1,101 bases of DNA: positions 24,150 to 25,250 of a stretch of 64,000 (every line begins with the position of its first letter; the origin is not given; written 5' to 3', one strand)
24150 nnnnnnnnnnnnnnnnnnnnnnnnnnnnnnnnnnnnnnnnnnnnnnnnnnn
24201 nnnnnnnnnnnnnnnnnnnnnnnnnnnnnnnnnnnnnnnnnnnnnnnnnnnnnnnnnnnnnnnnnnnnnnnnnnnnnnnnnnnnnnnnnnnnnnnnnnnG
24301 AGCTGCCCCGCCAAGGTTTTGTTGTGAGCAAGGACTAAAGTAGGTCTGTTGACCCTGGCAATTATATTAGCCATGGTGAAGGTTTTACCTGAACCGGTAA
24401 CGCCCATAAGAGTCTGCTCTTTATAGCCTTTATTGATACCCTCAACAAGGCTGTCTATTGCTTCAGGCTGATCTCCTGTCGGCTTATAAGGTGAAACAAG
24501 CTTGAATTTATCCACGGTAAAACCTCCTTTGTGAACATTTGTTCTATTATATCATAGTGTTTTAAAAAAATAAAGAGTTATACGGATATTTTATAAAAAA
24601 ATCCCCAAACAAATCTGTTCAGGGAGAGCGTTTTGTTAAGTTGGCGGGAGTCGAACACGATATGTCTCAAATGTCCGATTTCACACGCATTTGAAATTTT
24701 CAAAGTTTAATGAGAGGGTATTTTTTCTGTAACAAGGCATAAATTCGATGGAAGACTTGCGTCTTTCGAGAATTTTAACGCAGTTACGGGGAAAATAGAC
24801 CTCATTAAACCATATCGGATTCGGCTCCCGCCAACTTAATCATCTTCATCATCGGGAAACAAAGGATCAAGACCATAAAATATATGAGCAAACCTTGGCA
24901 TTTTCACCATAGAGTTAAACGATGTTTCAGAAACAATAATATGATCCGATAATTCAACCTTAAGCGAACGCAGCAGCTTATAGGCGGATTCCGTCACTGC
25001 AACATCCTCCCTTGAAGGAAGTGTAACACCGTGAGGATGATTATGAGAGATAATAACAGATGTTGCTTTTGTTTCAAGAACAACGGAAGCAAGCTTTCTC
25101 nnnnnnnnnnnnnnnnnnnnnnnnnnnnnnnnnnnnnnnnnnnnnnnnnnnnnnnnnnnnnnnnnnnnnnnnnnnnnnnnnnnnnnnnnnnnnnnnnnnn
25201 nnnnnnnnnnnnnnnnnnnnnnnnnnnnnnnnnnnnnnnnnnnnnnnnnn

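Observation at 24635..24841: Rod-like structured element of about 205 nt between uvrB and radC, with strand-asymmetric wobble pairs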

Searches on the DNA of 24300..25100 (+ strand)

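Call 6: search_rna_families(source=window, start=24300, end=25100, threshold=evalue, max_evalue=10, show_alignments=3)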
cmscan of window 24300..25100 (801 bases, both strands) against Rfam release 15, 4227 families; matches with E-value up to 10: 5.
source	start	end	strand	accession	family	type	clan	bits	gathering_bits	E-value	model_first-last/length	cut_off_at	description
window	24631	24843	-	RF04127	MIR8007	Gene; miRNA;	-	16.8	195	1.5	1-226/226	no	MIR8007 microRNA precursor family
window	24541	24610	-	RF04318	idnO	Cis-reg;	-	16.8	100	7.8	1-206/206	no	idnO ncRNA motif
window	24595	24653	-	RF02278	Betaproteobacteria_toxic_sRNA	Gene; sRNA;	-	16.1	50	1.9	1-64/64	no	Betaproteobacteria toxic small RNA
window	24778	24853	-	RF01122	sR39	Gene; snRNA; snoRNA; CD-box;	-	11.1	50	5.2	1-56/56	no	Small nucleolar RNA sR39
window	24425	24573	+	RF02099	rivX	Gene; sRNA;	-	9.4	100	9.6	1-248/248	no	rivX sRNA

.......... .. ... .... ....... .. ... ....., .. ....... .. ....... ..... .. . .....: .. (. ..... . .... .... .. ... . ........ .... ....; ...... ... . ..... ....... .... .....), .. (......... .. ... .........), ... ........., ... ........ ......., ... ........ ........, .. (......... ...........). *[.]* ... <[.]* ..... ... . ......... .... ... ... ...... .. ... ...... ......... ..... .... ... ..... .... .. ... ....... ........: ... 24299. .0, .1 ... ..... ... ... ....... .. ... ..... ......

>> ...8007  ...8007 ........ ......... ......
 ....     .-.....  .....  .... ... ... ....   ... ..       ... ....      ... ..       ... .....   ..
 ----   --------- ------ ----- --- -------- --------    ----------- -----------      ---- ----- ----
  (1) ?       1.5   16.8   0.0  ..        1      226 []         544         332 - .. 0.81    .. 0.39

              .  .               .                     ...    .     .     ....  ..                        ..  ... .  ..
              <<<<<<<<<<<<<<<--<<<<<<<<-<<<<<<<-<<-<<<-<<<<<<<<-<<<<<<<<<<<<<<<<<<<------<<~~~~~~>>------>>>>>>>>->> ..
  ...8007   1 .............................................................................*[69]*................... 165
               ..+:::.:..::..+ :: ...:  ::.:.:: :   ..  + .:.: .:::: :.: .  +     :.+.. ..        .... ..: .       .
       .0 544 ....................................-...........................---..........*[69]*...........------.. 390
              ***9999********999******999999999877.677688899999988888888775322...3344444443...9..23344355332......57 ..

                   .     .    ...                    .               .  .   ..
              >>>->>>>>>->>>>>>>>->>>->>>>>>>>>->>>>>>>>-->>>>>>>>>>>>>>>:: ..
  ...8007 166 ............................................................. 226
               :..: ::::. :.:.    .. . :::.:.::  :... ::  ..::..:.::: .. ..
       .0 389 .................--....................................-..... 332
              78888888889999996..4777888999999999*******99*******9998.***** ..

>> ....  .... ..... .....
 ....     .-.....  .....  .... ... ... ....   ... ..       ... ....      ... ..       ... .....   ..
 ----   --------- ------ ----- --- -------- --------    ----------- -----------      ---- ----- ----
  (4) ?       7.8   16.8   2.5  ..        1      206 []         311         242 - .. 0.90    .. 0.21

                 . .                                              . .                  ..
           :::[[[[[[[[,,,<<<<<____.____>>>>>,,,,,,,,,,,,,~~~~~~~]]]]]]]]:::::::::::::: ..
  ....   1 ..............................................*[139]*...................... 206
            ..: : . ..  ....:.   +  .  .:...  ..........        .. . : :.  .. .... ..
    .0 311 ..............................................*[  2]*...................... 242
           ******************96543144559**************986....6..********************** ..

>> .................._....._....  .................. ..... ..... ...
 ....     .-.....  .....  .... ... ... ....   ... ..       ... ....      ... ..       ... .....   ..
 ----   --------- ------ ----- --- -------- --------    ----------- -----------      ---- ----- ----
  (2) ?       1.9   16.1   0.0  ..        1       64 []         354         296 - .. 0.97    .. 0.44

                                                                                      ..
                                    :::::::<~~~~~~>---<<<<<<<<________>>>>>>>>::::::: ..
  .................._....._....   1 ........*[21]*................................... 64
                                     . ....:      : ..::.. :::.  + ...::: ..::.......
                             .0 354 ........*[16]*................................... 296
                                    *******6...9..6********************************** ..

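Call 13: search_dna_similar(query=window:24625-24850:+, collection=plasmids, mode=distant, max_evalue=0.01)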
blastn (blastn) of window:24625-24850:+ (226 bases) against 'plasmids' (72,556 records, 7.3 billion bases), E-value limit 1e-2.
No match.

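Call 14: search_dna_similar(query=window:24625-24850:+, collection=phages, mode=distant, max_evalue=0.01)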
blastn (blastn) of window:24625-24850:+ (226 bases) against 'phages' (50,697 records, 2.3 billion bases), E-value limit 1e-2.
No match.

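Call 77: search_rna_families(sources=[L048, L036], threshold=evalue, max_evalue=1)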
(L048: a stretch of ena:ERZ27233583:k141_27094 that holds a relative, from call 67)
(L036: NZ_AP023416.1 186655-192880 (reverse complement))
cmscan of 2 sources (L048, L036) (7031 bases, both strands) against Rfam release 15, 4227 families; matches with E-value up to 1: 8.
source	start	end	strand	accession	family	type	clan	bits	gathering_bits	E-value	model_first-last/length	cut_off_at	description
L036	1261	1342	-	RF00005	tRNA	Gene; tRNA;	CL00001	51.3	29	4.7e-09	1-71/71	no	tRNA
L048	267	348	-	RF00005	tRNA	Gene; tRNA;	CL00001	43.7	29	5.9e-07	1-71/71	no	tRNA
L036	4467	4509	-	RF01790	htlv_FSE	Cis-reg; frameshift_element;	-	22.5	45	0.82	1-43/43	no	ribosomal frameshift site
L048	211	283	+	RF00851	mir-230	Gene; miRNA;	-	21.9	72.7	0.41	1-82/82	no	mir-230 microRNA precursor family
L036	4814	4868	+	RF00756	mir-299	Gene; miRNA;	-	21.8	67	0.64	1-63/63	no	mir-299 microRNA precursor family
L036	1158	1230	-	RF00624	P9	Gene;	-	21.7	43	0.32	1-74/74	no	Pseudomonas sRNA P9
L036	4454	4514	-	RF00223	IRES_Bip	Cis-reg; IRES;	-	14.3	40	0.48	1-263/263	no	bip internal ribosome entry site (IRES)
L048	454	466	-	RF00023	tmRNA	Gene;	CL00001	10.5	47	0.51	349-361/374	no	transfer-messenger RNA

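Call 78: search_rna_families(source=L049, start=4700, end=5700, threshold=evalue, max_evalue=1)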
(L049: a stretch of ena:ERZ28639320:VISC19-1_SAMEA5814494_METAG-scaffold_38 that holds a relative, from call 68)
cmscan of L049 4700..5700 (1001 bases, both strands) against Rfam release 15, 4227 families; matches with E-value up to 1: 4.
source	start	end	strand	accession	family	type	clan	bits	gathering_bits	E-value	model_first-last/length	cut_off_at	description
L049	4857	4937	-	RF00005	tRNA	Gene; tRNA;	CL00001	42.1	29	2.3e-07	1-71/71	no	tRNA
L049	4856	4937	+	RF04354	Plastid-ycf2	Cis-reg;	-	23.6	65.7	0.031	1-75/75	no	Plastid-ycf2 5UTR RNA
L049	5464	5549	-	RF02057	STnc40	Gene; sRNA;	-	22.2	45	0.38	1-70/70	no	Salmonella enterica sRNA STnc40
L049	4821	4849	-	RF04048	mir-7927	Gene; miRNA;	-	21.5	75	0.15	1-56/56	no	mir-7927 microRNA precursor family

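Call 102: build_rna_model(alignment_id=A7, structure=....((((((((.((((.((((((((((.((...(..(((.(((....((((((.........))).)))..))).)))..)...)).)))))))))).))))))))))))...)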
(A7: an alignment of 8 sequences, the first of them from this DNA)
Model R1 built from alignment A7 (8 sequences, 114 columns); structure: as given.
model positions 111; base pairs 37; branch points 0; effective number of sequences 1.86; information 0.59 bits per position. Calibrated on 0.2 Mb of random sequence (short: E-values are rough).
structure used (alignment columns):
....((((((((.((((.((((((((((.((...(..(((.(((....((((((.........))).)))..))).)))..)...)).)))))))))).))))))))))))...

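Call 103: search_with_rna_model(model_id=R1, sources=[window, L007, L010, L012, L014, L016, L020, L022, L025, L028, L030, L032, L033, L036, L048, L049, L050, L051, L052, L053], max_evalue=1)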
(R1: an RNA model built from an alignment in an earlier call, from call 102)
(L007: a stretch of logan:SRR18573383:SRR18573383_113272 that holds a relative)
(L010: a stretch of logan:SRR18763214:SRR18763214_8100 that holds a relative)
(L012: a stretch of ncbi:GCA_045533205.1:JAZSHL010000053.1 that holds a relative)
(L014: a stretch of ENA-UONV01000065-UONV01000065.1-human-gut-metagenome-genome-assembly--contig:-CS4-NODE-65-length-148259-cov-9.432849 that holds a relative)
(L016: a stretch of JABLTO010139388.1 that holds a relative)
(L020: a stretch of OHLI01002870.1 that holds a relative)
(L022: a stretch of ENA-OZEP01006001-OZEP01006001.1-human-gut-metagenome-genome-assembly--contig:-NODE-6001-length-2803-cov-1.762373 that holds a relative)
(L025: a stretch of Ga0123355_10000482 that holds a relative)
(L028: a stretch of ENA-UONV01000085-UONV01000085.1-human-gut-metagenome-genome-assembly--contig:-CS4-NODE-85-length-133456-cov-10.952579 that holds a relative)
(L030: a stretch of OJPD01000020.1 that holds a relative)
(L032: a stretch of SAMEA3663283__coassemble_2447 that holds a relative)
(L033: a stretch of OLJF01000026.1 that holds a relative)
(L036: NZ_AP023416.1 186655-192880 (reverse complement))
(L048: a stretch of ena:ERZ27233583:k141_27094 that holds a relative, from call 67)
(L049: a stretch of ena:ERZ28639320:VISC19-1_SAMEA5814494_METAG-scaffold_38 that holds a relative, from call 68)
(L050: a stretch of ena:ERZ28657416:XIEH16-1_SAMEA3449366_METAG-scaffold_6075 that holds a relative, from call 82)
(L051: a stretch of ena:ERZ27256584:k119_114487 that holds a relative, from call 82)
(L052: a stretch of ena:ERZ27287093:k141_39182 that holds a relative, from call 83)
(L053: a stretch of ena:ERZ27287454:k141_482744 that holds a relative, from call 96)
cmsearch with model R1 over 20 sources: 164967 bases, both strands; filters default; matches with E-value up to 1: 24.
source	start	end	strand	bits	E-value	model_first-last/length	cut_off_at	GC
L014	7935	8047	-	113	1.7e-28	1-111/111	no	0.5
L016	46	158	+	111.7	3.7e-28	1-111/111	no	0.48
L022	2135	2247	+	111.7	3.7e-28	1-111/111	no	0.48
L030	2376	2488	-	109.6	1.4e-27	1-111/111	no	0.49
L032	2856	2968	+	107.1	7.5e-27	1-111/111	no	0.49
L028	537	649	+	106.8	8.8e-27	1-111/111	no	0.49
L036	3117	3225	+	102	2e-25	1-111/111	no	0.52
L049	5101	5209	-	98.2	2.2e-24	1-111/111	no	0.39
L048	473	580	-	93.8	3.9e-23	1-111/111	no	0.39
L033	2062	2174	-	93.2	5.5e-23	1-111/111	no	0.49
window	24703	24810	+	92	1.2e-22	1-111/111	no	0.36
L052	1381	1489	-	89.1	7.8e-22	1-111/111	no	0.38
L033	1887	1999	-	70.4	1.3e-16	1-111/111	no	0.45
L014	7933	8045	+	38.2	1.3e-07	1-111/111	no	0.5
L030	2374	2486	+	36.3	4.4e-07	1-111/111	no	0.5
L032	2858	2970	-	31.5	9.6e-06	1-111/111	no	0.5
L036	3119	3227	-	30.6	1.7e-05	1-111/111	no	0.52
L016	48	160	-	30.6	1.8e-05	1-111/111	no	0.49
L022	2137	2249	-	30.6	1.8e-05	1-111/111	no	0.49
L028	539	651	-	28.1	8.5e-05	1-111/111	no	0.5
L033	2060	2172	+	23.2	0.0021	1-111/111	no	0.5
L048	471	578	+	19.8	0.018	1-111/111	no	0.39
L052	1380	1487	+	17.7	0.07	1-111/111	no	0.37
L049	5378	5463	-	13.9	0.81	1-111/111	no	0.31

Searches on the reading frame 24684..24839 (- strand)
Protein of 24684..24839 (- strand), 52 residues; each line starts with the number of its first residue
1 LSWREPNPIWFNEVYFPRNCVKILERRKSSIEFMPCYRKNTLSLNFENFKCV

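Call 65: search_protein_representatives(protein=window:24684-24839:-)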
Query: 52 residues. Proteins with E-value up to 0.001 (for the whole library): 3; up to 1e-10: 0; up to 1e-30: 0. The best 3 are listed.
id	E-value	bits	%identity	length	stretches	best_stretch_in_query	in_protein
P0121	7.8e-07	44.7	26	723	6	4-37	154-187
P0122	1.1e-05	41.2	51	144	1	2-46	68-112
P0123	9.5e-04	35.1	36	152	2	2-35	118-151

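Call 67: find_encoding_contigs(protein=P0122, flank=5000, max_places=6)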
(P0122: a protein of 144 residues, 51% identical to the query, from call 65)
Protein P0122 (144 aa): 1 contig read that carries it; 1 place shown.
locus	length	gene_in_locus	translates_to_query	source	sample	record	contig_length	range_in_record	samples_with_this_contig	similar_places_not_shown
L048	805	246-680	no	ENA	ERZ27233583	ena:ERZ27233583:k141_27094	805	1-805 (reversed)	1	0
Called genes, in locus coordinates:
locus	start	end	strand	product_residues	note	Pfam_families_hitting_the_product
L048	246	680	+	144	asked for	-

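Call 68: find_encoding_contigs(protein=P0123, flank=5000, max_places=6)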
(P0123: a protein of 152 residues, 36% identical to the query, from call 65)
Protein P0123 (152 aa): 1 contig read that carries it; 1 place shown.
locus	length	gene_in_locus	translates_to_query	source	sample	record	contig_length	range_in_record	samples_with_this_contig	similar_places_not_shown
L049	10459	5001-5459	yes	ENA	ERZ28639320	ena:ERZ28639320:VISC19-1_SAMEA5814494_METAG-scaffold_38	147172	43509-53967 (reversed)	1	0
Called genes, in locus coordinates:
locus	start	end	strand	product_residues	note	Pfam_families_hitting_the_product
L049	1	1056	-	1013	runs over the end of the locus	PF00395:SLH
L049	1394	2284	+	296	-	PF00892:EamA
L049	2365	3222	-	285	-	PF00892:EamA, PF05653:Mg_trans_NIPA (faint), PF00892:EamA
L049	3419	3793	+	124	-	PF01880:Desulfoferrodox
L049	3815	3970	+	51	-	PF00301:Rubredoxin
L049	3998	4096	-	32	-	-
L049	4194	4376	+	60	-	PF11007:CotJA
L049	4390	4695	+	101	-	PF12652:CotJB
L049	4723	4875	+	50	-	-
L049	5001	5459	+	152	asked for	-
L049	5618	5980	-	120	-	PF09479:Flg_new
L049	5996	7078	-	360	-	PF02653:BPD_transp_2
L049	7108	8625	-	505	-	PF00005:ABC_tran, PF13304:AAA_21 (faint), PF00005:ABC_tran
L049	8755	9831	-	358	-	PF13407:Peripla_BP_4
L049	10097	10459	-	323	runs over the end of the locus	PF00532:Peripla_BP_1, PF13407:Peripla_BP_4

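Call 81: find_homologous_proteins(query=A6, max_evalue=1)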
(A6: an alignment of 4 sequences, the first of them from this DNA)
Query A6 (4 sequences) (52 aa, profile of the alignment): 3 proteins with E <= 1 among 3 candidates.
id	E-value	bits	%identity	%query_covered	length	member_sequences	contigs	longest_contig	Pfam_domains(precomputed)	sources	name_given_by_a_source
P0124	4.0e-9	54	50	44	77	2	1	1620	-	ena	-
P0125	1.0e-5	43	45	58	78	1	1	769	-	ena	-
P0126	5.0e-5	41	44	46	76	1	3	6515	-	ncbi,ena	-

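Call 82: find_encoding_contigs(protein=P0126, flank=5000, max_places=4)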
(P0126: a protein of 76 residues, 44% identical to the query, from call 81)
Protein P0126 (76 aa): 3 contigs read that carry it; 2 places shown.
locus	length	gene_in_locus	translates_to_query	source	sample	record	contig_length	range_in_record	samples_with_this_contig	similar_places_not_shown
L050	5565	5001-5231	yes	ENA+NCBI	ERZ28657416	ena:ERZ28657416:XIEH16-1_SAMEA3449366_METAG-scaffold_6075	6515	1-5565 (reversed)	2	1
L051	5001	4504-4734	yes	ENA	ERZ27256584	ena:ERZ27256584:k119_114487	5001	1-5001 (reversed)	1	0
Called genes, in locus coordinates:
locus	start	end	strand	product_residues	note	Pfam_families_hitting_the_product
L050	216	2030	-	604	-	PF02518:HATPase_c (weak), PF13589:HATPase_c_3, PF00183:HSP90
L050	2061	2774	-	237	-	PF01520:Amidase_3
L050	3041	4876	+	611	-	-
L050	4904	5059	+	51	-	-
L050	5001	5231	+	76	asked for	-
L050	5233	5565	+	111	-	?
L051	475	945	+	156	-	-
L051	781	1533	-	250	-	PF13589:HATPase_c_3 (weak), PF02518:HATPase_c (weak)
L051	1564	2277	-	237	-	PF01520:Amidase_3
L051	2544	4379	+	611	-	-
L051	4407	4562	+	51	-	-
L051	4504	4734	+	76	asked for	-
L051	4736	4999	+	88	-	?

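Call 83: find_encoding_contigs(protein=P0124, flank=5000, max_places=3)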
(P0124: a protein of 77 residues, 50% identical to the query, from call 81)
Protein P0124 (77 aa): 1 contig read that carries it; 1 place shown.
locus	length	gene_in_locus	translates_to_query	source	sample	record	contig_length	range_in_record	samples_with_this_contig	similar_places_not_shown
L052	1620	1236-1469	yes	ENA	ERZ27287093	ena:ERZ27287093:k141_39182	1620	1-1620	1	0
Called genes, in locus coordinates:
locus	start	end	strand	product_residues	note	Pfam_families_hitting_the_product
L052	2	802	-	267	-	?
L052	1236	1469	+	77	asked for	-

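Call 96: find_encoding_contigs(protein=P0125, flank=3000, max_places=3)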
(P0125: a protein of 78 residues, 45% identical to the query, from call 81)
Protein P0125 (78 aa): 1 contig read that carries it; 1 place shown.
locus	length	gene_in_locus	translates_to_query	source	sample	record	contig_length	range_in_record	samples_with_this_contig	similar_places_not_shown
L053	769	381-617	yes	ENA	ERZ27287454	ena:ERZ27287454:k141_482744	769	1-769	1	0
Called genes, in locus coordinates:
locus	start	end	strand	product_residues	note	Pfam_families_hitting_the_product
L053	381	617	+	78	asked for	-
